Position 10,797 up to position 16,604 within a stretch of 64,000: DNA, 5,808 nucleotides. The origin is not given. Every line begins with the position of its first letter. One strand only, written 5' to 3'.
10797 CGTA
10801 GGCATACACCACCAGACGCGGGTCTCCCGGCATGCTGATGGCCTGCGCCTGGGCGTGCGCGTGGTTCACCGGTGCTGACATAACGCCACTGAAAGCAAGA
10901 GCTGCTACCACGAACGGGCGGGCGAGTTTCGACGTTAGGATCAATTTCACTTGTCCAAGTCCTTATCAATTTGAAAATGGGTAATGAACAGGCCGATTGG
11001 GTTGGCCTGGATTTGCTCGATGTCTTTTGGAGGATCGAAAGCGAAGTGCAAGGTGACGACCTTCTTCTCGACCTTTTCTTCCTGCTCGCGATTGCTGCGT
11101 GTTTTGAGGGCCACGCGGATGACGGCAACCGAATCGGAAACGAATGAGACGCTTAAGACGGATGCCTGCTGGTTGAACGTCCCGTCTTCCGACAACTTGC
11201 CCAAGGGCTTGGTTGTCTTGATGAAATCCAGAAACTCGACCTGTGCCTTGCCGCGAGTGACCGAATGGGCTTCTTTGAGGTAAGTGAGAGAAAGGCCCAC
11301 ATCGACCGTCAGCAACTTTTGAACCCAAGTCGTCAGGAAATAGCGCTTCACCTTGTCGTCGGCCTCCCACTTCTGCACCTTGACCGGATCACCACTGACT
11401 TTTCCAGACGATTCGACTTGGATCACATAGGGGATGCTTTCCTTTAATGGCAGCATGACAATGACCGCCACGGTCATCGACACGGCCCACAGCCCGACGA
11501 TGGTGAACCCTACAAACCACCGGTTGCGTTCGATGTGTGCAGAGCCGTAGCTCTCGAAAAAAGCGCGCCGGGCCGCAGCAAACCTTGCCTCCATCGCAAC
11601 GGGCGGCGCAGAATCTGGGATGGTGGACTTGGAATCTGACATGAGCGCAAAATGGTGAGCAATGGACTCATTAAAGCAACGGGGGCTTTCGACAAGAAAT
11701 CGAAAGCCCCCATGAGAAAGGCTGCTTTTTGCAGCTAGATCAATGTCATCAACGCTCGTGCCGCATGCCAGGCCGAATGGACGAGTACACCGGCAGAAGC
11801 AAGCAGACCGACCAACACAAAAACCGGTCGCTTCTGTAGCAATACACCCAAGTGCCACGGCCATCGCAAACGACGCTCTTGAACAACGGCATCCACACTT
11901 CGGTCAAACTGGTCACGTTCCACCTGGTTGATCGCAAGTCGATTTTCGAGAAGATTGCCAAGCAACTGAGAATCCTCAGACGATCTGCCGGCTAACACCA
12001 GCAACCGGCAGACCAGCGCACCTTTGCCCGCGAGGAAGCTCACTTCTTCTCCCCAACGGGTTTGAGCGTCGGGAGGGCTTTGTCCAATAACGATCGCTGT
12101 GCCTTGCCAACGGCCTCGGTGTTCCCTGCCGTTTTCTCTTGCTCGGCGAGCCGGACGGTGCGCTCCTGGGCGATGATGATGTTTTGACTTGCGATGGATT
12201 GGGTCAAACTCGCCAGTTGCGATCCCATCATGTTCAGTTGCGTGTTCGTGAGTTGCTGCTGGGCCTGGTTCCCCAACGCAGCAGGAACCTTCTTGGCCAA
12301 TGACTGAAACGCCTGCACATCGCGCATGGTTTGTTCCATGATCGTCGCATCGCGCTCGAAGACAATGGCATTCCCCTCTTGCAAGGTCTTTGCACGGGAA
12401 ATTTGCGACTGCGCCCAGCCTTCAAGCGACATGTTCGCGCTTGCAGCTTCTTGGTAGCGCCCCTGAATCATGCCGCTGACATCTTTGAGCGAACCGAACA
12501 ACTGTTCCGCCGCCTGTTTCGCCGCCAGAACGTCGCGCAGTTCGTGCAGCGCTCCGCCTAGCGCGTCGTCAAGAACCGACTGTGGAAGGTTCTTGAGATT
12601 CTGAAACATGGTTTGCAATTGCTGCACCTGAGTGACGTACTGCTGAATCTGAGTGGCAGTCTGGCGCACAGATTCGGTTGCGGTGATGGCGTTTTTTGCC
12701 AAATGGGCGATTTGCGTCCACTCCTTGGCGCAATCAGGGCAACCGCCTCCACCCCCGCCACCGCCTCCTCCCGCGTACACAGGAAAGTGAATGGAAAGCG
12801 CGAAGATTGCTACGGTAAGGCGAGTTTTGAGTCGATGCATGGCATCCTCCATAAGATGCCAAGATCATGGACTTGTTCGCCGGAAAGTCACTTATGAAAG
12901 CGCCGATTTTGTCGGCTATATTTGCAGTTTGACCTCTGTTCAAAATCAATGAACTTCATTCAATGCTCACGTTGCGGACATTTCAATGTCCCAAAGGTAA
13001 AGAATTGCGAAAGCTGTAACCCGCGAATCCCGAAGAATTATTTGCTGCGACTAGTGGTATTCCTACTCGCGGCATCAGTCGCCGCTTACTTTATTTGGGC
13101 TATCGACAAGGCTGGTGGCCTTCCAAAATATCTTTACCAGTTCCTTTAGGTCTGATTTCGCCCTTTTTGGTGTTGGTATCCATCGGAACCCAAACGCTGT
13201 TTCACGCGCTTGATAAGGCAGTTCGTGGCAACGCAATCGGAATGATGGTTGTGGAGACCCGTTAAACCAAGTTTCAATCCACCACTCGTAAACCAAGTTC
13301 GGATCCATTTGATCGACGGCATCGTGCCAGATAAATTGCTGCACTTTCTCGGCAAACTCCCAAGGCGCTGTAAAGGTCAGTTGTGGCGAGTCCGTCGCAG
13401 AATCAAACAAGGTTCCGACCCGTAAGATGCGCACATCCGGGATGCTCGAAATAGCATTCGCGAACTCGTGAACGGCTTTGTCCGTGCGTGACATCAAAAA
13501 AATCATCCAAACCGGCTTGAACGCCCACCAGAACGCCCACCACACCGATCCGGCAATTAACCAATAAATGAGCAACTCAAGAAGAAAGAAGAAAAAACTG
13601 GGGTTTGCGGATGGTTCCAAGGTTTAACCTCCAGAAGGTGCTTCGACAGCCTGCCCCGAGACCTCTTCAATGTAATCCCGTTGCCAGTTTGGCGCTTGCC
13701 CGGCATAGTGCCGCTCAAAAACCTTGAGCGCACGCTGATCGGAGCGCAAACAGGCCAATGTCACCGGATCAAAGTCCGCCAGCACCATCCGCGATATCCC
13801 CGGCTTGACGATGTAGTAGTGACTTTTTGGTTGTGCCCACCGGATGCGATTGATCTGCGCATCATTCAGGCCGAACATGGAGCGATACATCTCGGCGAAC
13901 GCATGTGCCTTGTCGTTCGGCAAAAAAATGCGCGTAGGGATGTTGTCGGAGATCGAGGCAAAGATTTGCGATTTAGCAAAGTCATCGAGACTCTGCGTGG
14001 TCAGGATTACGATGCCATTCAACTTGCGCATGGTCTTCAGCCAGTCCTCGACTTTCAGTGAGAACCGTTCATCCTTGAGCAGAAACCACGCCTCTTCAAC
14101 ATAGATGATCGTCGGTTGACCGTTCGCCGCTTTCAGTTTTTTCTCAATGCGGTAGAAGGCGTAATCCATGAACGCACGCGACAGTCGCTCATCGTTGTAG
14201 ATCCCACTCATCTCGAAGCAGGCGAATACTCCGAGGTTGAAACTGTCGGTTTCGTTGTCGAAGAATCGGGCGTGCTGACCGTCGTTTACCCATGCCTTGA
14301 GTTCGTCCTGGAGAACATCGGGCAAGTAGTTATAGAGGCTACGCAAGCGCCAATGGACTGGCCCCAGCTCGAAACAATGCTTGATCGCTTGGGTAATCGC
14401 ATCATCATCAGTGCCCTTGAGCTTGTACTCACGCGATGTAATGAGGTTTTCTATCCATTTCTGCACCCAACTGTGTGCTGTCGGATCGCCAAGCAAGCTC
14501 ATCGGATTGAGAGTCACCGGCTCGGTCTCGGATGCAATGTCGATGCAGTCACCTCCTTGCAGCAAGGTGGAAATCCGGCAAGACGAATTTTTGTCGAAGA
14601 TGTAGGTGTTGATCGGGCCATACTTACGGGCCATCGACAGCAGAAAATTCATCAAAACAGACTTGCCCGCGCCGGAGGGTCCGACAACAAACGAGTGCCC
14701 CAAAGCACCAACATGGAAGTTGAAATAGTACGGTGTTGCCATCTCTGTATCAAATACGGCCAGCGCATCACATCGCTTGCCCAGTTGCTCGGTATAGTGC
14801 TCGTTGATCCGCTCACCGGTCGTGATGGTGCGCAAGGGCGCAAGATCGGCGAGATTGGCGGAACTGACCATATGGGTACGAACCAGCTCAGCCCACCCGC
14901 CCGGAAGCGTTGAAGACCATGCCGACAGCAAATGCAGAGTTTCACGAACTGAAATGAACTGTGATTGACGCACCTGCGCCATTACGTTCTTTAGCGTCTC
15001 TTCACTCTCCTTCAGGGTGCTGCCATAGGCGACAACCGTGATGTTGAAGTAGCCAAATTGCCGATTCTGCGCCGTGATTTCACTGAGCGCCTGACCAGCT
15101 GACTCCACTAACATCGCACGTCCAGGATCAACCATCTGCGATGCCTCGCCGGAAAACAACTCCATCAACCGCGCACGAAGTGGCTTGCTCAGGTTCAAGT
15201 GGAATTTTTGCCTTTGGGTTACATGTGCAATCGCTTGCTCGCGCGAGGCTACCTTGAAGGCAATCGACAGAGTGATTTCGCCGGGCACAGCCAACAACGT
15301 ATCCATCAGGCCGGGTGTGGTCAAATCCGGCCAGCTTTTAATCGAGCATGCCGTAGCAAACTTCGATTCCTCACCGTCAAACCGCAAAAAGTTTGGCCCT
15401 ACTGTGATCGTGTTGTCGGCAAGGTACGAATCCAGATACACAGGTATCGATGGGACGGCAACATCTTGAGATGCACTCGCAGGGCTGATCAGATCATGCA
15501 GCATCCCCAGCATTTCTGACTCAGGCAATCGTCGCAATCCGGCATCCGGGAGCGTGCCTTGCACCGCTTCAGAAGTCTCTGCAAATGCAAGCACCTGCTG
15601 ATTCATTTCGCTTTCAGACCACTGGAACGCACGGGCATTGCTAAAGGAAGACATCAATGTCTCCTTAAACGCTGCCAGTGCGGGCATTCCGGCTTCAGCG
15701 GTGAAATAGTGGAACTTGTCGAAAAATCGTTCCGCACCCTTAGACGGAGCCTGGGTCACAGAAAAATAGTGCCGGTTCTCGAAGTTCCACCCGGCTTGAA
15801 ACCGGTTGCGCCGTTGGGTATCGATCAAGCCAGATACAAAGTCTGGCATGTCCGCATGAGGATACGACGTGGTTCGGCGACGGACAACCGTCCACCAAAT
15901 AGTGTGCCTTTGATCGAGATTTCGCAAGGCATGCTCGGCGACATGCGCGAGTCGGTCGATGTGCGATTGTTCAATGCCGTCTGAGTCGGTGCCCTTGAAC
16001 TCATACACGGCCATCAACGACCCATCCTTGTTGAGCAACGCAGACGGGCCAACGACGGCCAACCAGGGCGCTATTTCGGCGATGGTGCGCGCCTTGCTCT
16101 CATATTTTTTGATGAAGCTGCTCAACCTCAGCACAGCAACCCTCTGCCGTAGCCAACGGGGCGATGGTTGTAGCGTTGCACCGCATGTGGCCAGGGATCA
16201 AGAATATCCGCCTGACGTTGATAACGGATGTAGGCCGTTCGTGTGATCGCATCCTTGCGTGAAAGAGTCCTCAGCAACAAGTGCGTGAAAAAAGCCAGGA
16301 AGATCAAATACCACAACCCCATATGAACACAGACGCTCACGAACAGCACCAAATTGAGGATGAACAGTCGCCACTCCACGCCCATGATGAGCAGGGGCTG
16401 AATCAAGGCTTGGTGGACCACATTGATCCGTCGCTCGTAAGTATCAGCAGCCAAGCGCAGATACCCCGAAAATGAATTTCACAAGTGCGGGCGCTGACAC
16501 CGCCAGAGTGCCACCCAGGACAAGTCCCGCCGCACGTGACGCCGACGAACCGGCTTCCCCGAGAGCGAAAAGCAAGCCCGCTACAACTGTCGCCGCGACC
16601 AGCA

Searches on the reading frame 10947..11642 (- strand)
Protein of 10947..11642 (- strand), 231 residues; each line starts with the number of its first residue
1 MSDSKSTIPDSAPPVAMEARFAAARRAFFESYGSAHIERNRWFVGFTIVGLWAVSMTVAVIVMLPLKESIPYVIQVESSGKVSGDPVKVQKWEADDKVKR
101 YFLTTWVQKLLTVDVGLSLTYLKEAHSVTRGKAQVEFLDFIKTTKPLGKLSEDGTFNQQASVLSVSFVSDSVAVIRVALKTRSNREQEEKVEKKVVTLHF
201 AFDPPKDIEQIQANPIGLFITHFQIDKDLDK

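Call 8: search_protein_families(library=ncbifam, proteins=[window:10947-11642:-], max_evalue=0.01)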
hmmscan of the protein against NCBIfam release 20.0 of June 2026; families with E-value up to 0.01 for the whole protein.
window:10947-11642:- (231 aa): 5 families
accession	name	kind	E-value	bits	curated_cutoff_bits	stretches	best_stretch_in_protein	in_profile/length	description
NF010446.0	PRK13872.1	equivalog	5.5e-14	52.3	152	1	18-230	17-227/228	conjugal transfer protein TrbF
NF010410.0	PRK13836.1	subfamily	1e-08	35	369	1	16-225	6-216/220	conjugal transfer protein TrbF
NF010462.0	PRK13887.1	subfamily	0.00051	19.3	332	1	18-226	31-247/250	conjugal transfer protein TrbF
NF010439.0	PRK13865.1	equivalog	0.0011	18.6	188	1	50-228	48-227/237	type IV secretion system protein VirB8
NF009730.0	PRK13254.1-4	equivalog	0.0088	16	310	0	95-179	24-108/165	cytochrome c maturation protein CcmE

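Call 14: find_homologous_proteins(query=window:10947-11642:-, max_evalue=1e-10)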
Query window:10947-11642:- (231 aa): 1 proteins with E <= 1e-10 among 345 candidates.
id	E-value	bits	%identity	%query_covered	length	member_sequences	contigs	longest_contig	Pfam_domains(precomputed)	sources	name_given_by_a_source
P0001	7.1e-139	478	94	100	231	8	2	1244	PF04335.20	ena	-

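Call 21: find_encoding_contigs(protein=P0001, flank=10000)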
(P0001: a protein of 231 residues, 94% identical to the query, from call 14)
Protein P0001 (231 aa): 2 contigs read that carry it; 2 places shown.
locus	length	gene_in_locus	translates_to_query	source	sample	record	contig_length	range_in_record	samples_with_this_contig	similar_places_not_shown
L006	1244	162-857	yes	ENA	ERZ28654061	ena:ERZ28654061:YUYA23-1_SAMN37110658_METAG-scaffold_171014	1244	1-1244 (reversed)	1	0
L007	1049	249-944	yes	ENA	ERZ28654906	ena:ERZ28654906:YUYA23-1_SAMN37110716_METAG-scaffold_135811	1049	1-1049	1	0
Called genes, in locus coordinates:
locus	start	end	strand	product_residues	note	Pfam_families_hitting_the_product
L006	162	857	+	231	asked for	PF04335:VirB8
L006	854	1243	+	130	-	?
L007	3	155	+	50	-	?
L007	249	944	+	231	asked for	PF04335:VirB8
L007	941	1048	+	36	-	?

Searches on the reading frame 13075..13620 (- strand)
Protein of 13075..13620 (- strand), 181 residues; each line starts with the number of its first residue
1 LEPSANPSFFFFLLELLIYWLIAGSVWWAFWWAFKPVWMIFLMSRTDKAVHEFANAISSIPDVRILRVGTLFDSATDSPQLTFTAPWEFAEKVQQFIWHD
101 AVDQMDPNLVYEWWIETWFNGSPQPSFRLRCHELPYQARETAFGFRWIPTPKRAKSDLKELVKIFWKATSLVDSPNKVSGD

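Call 4: search_protein_families(library=pfam, proteins=[window:13075-13620:-], max_evalue=0.01)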
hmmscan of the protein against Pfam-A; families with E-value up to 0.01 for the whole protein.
window:13075-13620:- (181 aa): 0 families

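Call 8: search_protein_families(library=ncbifam, proteins=[window:13075-13620:-], max_evalue=0.01)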
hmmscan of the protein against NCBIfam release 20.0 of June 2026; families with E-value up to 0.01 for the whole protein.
window:13075-13620:- (181 aa): 0 families

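Call 74: search_protein_representatives(protein=window:13075-13620:-)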
Query: 181 residues. Proteins with E-value up to 0.001 (for the whole library): 3; up to 1e-10: 1; up to 1e-30: 1. The best 3 are listed.
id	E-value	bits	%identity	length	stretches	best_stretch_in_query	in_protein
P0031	1.1e-51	191.7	59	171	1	2-181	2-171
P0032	7.6e-05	38.7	26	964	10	114-163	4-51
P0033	9.3e-04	35.2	28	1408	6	47-91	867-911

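Call 76: search_protein_families(library=phrogs, proteins=[window:13075-13620:-], max_evalue=0.01)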
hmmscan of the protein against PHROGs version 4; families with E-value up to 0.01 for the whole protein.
window:13075-13620:- (181 aa): 1 family
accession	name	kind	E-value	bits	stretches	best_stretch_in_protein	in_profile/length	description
phrog_23397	-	unknown function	0.0041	18.1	1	32-130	20-112/153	-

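Call 79: predict_structure(protein=window:13075-13620:-)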
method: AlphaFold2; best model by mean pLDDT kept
length: 181 residues; sequences in the alignment: 1
mean_pLDDT: 62.8   pTM: 0.48
mean pLDDT of the five models: 62.8, 62.7, 61.3, 60.4, 55.1
residues with pLDDT >= 90: 17; 70-90: 59; 50-70: 52; < 50: 53
segments of 3 or more residues with pLDDT < 50: 99-106, 138-181
pLDDT, mean of each block of 10 residues (from residue 1): 75 96 92 70 61 73 78 59 77 57 50 70 74 57 33 37 39 36 31
secondary structure, 60 per line:
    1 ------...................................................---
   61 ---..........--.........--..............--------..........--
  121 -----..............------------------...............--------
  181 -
elements in order: H7-57 E64-73 E76-84 H87-100 E109-118 E126-135 H136-139 H158-172

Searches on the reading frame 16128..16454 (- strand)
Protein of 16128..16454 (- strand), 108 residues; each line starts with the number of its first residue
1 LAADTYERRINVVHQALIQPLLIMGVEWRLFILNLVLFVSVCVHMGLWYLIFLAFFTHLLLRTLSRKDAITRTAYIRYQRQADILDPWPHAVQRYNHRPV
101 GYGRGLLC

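Call 4: search_protein_families(library=pfam, proteins=[window:16128-16454:-], max_evalue=0.01)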
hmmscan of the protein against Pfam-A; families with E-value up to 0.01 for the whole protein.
window:16128-16454:- (108 aa): 1 family
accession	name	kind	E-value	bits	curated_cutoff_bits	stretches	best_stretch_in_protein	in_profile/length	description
PF05101.18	VirB3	-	6.9e-07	29.9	23.9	1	12-75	4-67/84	Type IV secretory pathway, VirB3-like protein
